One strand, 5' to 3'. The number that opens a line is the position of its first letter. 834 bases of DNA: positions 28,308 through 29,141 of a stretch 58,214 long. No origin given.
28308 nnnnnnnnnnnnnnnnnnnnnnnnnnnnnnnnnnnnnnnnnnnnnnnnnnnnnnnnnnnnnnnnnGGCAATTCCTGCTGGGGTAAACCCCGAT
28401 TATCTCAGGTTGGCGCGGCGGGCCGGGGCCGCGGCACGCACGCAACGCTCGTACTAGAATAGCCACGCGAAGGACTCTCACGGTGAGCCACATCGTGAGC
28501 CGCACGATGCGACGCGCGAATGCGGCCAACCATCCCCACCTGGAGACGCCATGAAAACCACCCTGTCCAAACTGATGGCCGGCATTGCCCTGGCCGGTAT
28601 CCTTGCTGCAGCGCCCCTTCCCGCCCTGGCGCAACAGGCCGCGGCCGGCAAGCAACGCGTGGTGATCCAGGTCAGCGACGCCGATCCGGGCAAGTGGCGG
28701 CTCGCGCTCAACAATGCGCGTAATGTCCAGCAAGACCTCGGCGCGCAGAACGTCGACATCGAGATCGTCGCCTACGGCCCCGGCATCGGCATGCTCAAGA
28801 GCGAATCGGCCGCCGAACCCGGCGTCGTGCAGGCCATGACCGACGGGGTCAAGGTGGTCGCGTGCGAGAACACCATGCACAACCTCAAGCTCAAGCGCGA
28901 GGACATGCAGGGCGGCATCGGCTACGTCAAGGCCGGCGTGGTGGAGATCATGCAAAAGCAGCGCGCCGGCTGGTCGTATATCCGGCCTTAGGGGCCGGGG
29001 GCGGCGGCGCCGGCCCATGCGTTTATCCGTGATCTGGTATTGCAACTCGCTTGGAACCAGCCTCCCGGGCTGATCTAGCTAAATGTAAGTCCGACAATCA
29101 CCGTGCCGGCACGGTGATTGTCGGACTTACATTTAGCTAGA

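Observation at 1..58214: The entire window is one spacerless, apparently error-free 58.2-kb palindrome (two 29,107-bp arms)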

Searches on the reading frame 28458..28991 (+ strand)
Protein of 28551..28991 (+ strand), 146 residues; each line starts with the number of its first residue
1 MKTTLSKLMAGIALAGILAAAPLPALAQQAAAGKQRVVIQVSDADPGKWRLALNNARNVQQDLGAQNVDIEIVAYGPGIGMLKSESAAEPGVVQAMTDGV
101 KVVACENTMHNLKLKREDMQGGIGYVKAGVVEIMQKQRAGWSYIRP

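Call 9: search_protein_families(library=pfam, proteins=[window:28551-28991:+, window:28458-28991:+])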
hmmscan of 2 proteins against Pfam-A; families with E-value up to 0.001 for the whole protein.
window:28551-28991:+ (146 aa): 1 family
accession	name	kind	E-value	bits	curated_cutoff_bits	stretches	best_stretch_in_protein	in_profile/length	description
PF02635.20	DsrE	-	2.8e-05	24.7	22.7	1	63-145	27-115/116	DsrE/DsrF-like family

window:28458-28991:+ (177 aa): 1 family
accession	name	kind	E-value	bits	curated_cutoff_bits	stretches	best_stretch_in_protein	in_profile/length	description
PF02635.20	DsrE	-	4.7e-05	24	22.7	1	94-176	27-115/116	DsrE/DsrF-like family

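Call 11: find_encoding_contigs(protein=window:28551-28991:+, flank=10000, max_places=10)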
Protein window:28551-28991:+ (146 aa): no gene with exactly this product is on record in the collection.

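Call 13: find_homologous_proteins(query=window:28551-28991:+)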
Query window:28551-28991:+ (146 aa): 7450 proteins with E <= 0.001 among 7539 candidates; the best 120 are listed.
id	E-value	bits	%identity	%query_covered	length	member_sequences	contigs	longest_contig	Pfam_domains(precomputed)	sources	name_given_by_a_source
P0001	4.4e-87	307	100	100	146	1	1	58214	PF02635.21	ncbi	-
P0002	7.3e-69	248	82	100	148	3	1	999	PF02635.21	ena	-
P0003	1.1e-67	244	91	78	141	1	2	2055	-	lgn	-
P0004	1.2e-66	241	83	86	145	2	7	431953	-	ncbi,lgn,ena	-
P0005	1.3e-66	241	85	81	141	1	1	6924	PF02635.21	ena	-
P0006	1.3e-66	241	86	76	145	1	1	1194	-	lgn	-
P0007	3.3e-65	236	78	100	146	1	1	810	PF02635.21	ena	-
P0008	1.1e-64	234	78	100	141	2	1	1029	PF02635.21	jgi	-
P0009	2.0e-63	230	87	84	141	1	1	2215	PF02635.21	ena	-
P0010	2.4e-63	230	77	100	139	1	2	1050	-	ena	-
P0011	6.1e-63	229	77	100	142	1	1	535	-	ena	-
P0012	6.3e-63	229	81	81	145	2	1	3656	-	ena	-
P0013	7.5e-63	229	75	100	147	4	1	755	PF02635.21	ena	-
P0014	2.4e-62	227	79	86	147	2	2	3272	PF02635.21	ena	-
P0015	3.0e-62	227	84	81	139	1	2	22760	-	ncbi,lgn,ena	-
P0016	3.3e-62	226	76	100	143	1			PF02635.21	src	-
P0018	4.6e-62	226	77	100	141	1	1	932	PF02635.21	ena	-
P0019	1.3e-61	225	77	100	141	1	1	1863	PF02635.21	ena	-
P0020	1.8e-61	224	78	97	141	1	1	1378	PF02635.21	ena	-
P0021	3.7e-61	223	82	77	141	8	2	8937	PF02635.21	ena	-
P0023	1.3e-60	221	76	100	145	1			PF02635.21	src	-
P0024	2.7e-60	220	82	86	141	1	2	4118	PF02635.21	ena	-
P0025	7.9e-60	219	74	100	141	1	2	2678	PF02635.21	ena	-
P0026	1.1e-59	218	75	100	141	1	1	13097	PF02635.21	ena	-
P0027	1.8e-59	218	80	90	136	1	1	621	PF02635.21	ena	-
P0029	4.0e-59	216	75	100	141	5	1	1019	PF02635.21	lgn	-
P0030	4.8e-59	216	84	77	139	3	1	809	PF02635.21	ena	-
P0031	1.3e-58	215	74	100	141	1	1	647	PF02635.21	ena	-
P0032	1.4e-58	215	75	100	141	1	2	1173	PF02635.21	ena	-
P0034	1.7e-58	214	74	100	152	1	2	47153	PF02635.21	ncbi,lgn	-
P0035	2.2e-58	214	76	100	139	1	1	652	PF02635.21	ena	-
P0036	5.9e-58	213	75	100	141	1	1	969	PF02635.21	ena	-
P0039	2.3e-57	211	81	81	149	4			PF02635.21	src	-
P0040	3.2e-57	210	78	84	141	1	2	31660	PF02635.21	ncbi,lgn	-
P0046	1.4e-56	208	78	84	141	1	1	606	PF02635.21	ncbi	-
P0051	5.8e-56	206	85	77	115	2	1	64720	PF02635.21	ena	-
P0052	6.8e-56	206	78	81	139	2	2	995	PF02635.21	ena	-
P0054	2.0e-55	205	76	86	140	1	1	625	PF02635.21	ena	-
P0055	2.8e-55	204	76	86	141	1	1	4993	PF02635.21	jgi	jgi:intracellular sulfur oxidation DsrE/DsrF family protein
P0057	1.6e-54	202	73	100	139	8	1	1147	PF02635.21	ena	-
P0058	2.5e-54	201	73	92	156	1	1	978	PF02635.21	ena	-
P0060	3.5e-53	197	77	81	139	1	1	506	PF02635.21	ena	-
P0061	1.2e-52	195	77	81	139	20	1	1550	PF02635.21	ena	-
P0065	1.8e-51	192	74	78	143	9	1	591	PF02635.21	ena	-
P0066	1.0e-50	189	64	91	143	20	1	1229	PF02635.21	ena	-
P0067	1.1e-50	189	64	97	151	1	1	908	PF02635.21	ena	-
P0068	3.4e-50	188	68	78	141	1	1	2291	PF02635.21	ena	-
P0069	4.2e-50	187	73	81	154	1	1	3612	PF02635.21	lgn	-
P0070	5.2e-50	187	68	77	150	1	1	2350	PF02635.21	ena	-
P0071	7.7e-50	186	71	79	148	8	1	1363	PF02635.21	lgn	-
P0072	1.3e-49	186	68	84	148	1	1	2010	PF02635.21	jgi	jgi:intracellular sulfur oxidation DsrE/DsrF family protein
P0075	1.5e-49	186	67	84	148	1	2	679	PF02635.21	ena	-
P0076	2.1e-49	185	63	97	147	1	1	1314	PF02635.21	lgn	-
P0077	2.2e-49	185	69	77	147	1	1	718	PF02635.21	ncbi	-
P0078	2.3e-49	185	65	97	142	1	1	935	PF02635.21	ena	-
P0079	2.3e-49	185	70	79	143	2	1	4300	PF02635.21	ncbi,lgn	-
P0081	3.1e-49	184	71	84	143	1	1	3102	PF02635.21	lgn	-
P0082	3.3e-49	184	71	84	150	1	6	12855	PF02635.21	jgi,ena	jgi:intracellular sulfur oxidation DsrE/DsrF family protein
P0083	3.3e-49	184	70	77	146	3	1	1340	PF02635.21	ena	-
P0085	3.6e-49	184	71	84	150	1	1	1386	PF02635.21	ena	-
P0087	6.2e-49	184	70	77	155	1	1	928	PF02635.21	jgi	jgi:intracellular sulfur oxidation DsrE/DsrF family protein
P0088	6.4e-49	183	71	78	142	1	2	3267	PF02635.21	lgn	-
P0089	8.7e-49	183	66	98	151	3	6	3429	PF02635.21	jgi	jgi:uncharacterized protein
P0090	9.4e-49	183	70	77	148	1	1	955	PF02635.21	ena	-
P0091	1.0e-48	183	64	100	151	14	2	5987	PF02635.21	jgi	jgi:uncharacterized protein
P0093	1.1e-48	183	70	84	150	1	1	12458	PF02635.21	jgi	jgi:intracellular sulfur oxidation DsrE/DsrF family protein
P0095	1.2e-48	183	71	81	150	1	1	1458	PF02635.21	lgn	-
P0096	1.3e-48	182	62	99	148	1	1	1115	PF02635.21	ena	-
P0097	1.3e-48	182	67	88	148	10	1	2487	PF02635.21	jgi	-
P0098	1.3e-48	182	70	84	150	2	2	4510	PF02635.21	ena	-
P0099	1.4e-48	182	68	82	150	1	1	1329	PF02635.21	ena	-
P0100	1.4e-48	182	70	84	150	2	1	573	PF02635.21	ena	-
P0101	1.5e-48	182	71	77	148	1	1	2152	PF02635.21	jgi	-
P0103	1.9e-48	182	68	83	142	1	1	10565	PF02635.21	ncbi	-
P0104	1.9e-48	182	72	81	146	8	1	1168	PF02635.21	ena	-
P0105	2.0e-48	182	69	85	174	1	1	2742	PF02635.21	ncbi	ncbi:MAG: DsrE family protein, partial [Betaproteobacteria bacterium]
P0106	2.0e-48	182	70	77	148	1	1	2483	PF02635.21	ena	-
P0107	2.0e-48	182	65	93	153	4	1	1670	PF02635.21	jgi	jgi:intracellular sulfur oxidation DsrE/DsrF family protein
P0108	2.1e-48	182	69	84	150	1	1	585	PF02635.21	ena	-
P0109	2.1e-48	182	67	77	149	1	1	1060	PF02635.21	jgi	jgi:intracellular sulfur oxidation DsrE/DsrF family protein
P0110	2.4e-48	182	73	77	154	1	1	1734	PF02635.21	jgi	jgi:intracellular sulfur oxidation DsrE/DsrF family protein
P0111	2.7e-48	181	66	90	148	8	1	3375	PF02635.21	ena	-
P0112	2.8e-48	181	67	90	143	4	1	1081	PF02635.21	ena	-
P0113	2.8e-48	181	62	99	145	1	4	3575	PF02635.21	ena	-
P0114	2.9e-48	181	71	84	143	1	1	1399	PF02635.21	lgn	-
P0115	2.9e-48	181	66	90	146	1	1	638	PF02635.21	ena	-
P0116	2.9e-48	181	71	80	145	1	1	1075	PF02635.21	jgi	jgi:intracellular sulfur oxidation DsrE/DsrF family protein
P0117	3.0e-48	181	69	85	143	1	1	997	PF02635.21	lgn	-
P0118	3.0e-48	181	64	97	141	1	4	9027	PF02635.21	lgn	-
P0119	3.1e-48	181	66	92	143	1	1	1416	PF02635.21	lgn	-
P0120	3.2e-48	181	73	84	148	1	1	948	PF02635.21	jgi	jgi:uncharacterized protein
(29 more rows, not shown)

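Call 15: find_encoding_contigs(protein=P0001, flank=10000)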
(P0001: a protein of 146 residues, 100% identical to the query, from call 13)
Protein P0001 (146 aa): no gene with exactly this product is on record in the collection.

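Call 16: find_encoding_contigs(protein=P0004, flank=10000, max_places=4)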
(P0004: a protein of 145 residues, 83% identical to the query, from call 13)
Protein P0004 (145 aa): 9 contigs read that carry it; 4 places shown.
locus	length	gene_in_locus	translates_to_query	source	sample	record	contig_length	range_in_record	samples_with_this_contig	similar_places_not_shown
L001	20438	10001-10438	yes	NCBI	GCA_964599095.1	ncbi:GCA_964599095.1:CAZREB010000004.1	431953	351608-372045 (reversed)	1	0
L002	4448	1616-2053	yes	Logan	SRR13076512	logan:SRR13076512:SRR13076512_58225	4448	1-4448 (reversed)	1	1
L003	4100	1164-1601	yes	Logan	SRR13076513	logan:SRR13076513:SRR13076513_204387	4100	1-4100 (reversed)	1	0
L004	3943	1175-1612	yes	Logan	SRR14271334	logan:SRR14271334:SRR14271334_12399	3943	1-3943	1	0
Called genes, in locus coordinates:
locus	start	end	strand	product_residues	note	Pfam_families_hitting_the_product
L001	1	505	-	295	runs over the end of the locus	PF01758:SBF, PF13593:SBF_like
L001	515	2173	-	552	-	PF02538:Hydantoinase_B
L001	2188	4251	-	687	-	PF05378:Hydant_A_N, PF01968:Hydantoinase_A, PF19278:Hydant_A_C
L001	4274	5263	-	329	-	PF08240:ADH_N, PF00107:ADH_zinc_N, PF13602:ADH_zinc_N_2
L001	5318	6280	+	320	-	PF03401:TctC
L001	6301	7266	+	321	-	PF02423:OCD_Mu_crystall, PF01488:Shikimate_DH (weak)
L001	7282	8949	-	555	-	PF00005:ABC_tran, PF02463:SMC_N (faint), PF13304:AAA_21 (faint), PF12848:ABC_tran_Xtn, PF00005:ABC_tran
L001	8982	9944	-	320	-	PF03401:TctC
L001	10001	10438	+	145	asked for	-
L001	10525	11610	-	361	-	PF00817:IMS, PF11798:IMS_HHH (faint), PF21999:IMS_HHH_1, PF11799:IMS_C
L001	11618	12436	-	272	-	PF04909:Amidohydro_2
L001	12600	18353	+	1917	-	PF01443:Viral_helicase1 (faint), PF01583:APS_kinase (faint), PF02463:SMC_N (faint), PF02492:cobW (faint), PF03193:RsgA_GTPase (faint), PF17755:UvrA_DNA-bind, PF00005:ABC_tran (weak), PF17760:UvrA_inter, +17 more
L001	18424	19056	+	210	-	PF05494:MlaC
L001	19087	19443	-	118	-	PF01242:PTPS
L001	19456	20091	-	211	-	PF04055:Radical_SAM (faint)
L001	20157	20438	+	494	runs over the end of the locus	PF13347:MFS_2, PF06609:TRI12 (weak), PF00083:Sugar_tr (weak), PF07690:MFS_1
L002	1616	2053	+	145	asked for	-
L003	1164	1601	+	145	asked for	-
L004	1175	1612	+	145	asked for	-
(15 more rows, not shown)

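Call 20: find_related_loci(query=window:28551-28991:+, collection=genome_contigs, flank=10000)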
Query window:28551-28991:+ (146 aa) in genome_contigs; peptide patterns used: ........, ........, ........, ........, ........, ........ (x = any residue, [..] = any of these).
472 stretches matched a pattern; 66 encode a relative of the query (tblastn E <= 1e-3); 65 distinct loci.
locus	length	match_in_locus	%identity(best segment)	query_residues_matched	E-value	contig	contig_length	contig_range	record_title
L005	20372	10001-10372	83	22-146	8e-67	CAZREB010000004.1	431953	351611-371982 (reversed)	MAG TPA_asm: uncultured Bordetella sp. isolate binchicken_co199_16 genome assembly, contig: NODE_15_length_431953_cov_11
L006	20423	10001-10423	74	1-146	8e-64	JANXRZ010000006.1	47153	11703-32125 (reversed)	MAG: Proteobacteria bacterium isolate 336R_metabat_400 336R_k141_297204, whole genome shotgun sequence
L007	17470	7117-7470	84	29-146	9e-64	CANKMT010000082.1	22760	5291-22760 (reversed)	MAG: Betaproteobacteria bacterium isolate TH-Jun18-184 genome assembly, contig: TH-Jun18-C4656, whole genome shotgun seq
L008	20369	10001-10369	78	24-146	1e-61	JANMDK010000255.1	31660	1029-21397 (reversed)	MAG: Pseudomonadota bacterium isolate OTE_75_metabat_17 OTE_75_k141_4396957, whole genome shotgun sequence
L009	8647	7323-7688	79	24-146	1e-60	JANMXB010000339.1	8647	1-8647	MAG: Pseudomonadota bacterium isolate OTE_88_metabat_196 OTE_88_k141_1380861, whole genome shotgun sequence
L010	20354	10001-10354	77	29-146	2e-57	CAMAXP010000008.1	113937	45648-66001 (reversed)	MAG: Bordetella parapertussis isolate MH-08apr19-17 genome assembly, contig: MH-08apr19-C277, whole genome shotgun seque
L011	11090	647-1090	61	1-146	1e-52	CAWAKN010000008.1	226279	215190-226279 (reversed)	MAG: uncultured beta proteobacterium isolate MFD02199.bin.2.181 genome assembly, contig: contig_28883, whole genome shot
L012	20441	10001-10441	60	1-146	2e-52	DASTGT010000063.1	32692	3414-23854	MAG TPA_asm: Casimicrobiaceae bacterium isolate SMAG_U37 k141_304205, whole genome shotgun sequence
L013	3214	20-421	65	13-146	8e-52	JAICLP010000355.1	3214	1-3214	MAG: Burkholderiales bacterium isolate GZL_HY_2_bin.156 k141_1864772_length_3214_cov_17.4800, whole genome shotgun seque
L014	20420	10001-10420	64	7-146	1e-51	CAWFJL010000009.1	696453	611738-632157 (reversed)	MAG: uncultured beta proteobacterium isolate MFD02242.bin.2.224 genome assembly, contig: contig_7317, whole genome shotg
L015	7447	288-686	60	12-146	2e-51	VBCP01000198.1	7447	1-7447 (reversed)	MAG: Betaproteobacteria bacterium isolate BP_20 14_0903_13_30cm_scaffold_1806784, whole genome shotgun sequence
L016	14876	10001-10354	68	29-146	5e-50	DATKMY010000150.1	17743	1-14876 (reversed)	MAG TPA_asm: Casimicrobiaceae bacterium isolate SMAG_U14723 k141_4523792, whole genome shotgun sequence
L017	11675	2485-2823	71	34-146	9e-50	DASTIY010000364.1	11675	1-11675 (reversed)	MAG TPA_asm: Casimicrobiaceae bacterium isolate SMAG_U1232 k141_986821, whole genome shotgun sequence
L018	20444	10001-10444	57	4-146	3e-49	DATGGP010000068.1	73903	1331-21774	MAG TPA_asm: Casimicrobiaceae bacterium isolate SMAG_U9757 k141_1481426, whole genome shotgun sequence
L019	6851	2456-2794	70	34-146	3e-49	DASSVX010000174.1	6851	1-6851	MAG TPA_asm: Casimicrobiaceae bacterium isolate SMAG_U607 k141_1456963, whole genome shotgun sequence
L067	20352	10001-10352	81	30-146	6e-40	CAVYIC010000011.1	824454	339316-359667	MAG: uncultured proteobacterium isolate MFD05176.bin.2.46 genome assembly, contig: contig_6635, whole genome shotgun seq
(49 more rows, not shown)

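Call 24: search_protein_families(library=ncbifam, proteins=[window:28551-28991:+])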
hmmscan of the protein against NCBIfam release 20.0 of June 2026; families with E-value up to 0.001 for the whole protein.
window:28551-28991:+ (146 aa): 0 families

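Call 37: find_encoding_contigs(protein=P0003, flank=10000, max_places=3)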
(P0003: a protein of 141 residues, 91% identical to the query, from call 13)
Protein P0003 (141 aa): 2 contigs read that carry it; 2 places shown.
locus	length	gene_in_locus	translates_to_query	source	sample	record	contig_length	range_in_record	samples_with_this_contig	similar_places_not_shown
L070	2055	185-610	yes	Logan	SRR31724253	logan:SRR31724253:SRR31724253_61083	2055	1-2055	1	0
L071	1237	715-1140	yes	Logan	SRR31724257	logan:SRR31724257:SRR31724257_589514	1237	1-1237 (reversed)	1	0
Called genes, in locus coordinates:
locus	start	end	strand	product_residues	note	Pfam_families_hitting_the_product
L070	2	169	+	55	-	?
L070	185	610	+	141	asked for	-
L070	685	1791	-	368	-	PF00817:IMS, PF11798:IMS_HHH (weak), PF21999:IMS_HHH_1, PF11799:IMS_C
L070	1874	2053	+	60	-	?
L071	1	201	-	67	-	?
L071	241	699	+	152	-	PF00023:Ank (faint), PF13606:Ank_3 (faint), PF12796:Ank_2, PF13857:Ank_5 (faint), PF13637:Ank_4 (weak)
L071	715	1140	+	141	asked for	-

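Call 38: find_encoding_contigs(protein=P0005, flank=10000, max_places=3)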
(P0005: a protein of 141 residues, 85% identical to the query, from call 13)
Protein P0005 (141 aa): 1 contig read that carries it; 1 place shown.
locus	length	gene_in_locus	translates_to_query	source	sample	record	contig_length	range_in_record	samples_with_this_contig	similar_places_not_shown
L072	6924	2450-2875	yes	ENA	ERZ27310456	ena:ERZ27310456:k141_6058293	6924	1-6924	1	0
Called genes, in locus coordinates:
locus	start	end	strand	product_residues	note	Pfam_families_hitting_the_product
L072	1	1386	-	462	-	?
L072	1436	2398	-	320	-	PF03401:TctC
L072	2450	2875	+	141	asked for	PF02635:DsrE (weak)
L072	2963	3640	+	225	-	-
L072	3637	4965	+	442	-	PF13237:Fer4_10 (faint), PF00037:Fer4 (faint), PF12797:Fer4_2 (faint), PF12837:Fer4_6 (faint), PF12838:Fer4_7 (weak), PF13183:Fer4_8, PF13534:Fer4_17, PF02754:CCG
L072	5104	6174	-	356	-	PF00817:IMS, PF11798:IMS_HHH (weak), PF21999:IMS_HHH_1 (weak), PF11799:IMS_C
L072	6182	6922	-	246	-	?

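Call 39: find_encoding_contigs(protein=P0009, flank=10000, max_places=3)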
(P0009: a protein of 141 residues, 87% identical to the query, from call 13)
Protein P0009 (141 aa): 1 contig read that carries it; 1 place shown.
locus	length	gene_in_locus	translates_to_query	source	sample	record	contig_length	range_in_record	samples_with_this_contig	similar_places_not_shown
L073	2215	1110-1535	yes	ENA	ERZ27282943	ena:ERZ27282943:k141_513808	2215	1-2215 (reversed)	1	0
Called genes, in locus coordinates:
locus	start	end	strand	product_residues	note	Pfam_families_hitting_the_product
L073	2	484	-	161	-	?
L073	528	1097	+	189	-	PF13857:Ank_5 (faint), PF24521:Ank_KRIT1 (faint), PF00023:Ank (faint), PF13606:Ank_3 (faint), PF12796:Ank_2, PF13637:Ank_4, PF12796:Ank_2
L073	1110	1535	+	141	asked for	PF02635:DsrE (faint)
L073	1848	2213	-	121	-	?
